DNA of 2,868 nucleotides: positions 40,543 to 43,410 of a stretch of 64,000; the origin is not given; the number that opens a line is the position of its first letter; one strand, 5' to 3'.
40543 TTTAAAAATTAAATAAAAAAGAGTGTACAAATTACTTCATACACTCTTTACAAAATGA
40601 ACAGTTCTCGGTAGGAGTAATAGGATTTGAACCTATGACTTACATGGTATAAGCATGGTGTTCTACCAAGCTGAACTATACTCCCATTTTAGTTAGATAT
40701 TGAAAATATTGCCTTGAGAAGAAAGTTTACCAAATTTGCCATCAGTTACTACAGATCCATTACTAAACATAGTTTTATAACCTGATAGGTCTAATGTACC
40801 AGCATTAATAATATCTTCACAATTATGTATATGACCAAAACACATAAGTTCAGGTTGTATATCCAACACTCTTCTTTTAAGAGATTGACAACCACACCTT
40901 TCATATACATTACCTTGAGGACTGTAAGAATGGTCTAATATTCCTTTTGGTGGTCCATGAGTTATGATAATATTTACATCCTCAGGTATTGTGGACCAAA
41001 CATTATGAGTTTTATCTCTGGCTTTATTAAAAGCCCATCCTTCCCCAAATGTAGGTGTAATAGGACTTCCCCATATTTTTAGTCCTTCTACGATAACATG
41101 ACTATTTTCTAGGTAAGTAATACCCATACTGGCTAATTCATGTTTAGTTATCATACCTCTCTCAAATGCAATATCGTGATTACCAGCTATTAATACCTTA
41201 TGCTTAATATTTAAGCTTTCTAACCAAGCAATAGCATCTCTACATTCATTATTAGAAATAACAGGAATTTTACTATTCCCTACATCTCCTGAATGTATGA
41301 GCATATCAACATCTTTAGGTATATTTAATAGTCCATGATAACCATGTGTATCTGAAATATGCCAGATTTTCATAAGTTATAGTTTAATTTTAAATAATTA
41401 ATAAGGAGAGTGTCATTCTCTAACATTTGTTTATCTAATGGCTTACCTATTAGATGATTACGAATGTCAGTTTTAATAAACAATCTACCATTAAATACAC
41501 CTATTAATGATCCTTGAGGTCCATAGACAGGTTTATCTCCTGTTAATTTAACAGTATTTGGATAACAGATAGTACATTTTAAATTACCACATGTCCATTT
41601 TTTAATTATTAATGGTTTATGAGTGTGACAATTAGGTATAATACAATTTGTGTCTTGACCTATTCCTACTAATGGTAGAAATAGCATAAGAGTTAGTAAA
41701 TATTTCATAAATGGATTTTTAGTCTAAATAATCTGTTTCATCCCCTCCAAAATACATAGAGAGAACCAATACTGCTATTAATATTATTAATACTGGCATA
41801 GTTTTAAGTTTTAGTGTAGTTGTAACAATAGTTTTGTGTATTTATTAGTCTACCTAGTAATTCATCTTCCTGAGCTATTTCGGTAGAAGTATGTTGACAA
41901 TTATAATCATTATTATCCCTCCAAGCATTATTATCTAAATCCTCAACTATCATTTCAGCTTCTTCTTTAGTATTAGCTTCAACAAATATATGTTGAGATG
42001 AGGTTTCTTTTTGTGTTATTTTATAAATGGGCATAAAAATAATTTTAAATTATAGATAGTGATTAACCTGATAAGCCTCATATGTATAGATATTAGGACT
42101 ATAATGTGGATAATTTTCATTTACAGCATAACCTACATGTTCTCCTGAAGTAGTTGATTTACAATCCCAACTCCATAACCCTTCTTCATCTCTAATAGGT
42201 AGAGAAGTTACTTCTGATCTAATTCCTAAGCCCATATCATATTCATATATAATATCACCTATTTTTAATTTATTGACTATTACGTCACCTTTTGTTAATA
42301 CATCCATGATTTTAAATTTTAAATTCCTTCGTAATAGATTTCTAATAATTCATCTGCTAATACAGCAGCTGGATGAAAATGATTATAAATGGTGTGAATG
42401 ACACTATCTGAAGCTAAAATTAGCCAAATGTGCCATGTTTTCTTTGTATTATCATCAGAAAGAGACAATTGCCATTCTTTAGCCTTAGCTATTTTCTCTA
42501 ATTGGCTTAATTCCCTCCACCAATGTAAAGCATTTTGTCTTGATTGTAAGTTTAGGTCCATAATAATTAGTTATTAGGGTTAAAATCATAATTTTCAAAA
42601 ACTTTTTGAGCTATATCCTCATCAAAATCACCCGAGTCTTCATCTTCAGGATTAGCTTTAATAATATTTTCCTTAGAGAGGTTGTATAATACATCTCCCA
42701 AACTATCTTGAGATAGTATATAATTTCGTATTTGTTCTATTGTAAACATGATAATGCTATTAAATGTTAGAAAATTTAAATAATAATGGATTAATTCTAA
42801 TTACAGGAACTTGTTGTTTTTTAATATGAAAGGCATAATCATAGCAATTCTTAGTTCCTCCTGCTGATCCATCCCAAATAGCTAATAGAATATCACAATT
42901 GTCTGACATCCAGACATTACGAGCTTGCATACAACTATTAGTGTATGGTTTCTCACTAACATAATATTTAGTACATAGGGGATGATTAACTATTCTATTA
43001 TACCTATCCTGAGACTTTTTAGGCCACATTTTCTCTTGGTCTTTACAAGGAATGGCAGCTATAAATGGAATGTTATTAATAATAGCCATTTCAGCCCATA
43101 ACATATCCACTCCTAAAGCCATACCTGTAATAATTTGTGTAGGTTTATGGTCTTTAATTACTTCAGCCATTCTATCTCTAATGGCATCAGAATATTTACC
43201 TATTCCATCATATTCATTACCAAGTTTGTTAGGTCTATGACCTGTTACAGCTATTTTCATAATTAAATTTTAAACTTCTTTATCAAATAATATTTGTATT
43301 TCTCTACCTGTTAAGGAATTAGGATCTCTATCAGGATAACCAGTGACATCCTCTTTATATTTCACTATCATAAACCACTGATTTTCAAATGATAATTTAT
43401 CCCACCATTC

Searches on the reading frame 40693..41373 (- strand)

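Call 15: search_protein_families(library=pfam, proteins=[window:40693-41373:-], max_evalue=0.01)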
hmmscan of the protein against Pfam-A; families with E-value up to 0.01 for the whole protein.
window:40693-41373:- (226 aa): 2 families
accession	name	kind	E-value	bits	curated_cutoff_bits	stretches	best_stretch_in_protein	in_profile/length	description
PF00149.33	Metallophos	-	1.7e-12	48.6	21.5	1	1-184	1-190/191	Calcineurin-like phosphoesterase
PF12850.12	Metallophos_2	-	2.5e-07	31.3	27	1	1-188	1-122/154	Calcineurin-like phosphoesterase superfamily domain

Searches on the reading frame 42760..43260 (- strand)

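Call 15: search_protein_families(library=pfam, proteins=[window:42760-43260:-], max_evalue=0.01)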
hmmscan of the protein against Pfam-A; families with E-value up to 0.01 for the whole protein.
window:42760-43260:- (166 aa): 3 families
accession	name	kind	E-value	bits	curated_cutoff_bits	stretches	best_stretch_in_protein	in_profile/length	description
PF06908.16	YpsA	-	2e-11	44.6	27.7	1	3-147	1-153/168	YspA SLOG family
PF02481.21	DNA_processg_A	-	5.9e-09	35.9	29.6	1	23-149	58-183/212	DNA recombination-mediator protein A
PF10686.14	YAcAr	-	0.0022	18.2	28.2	1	1-69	1-59/66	YspA, cpYpsA-related SLOG family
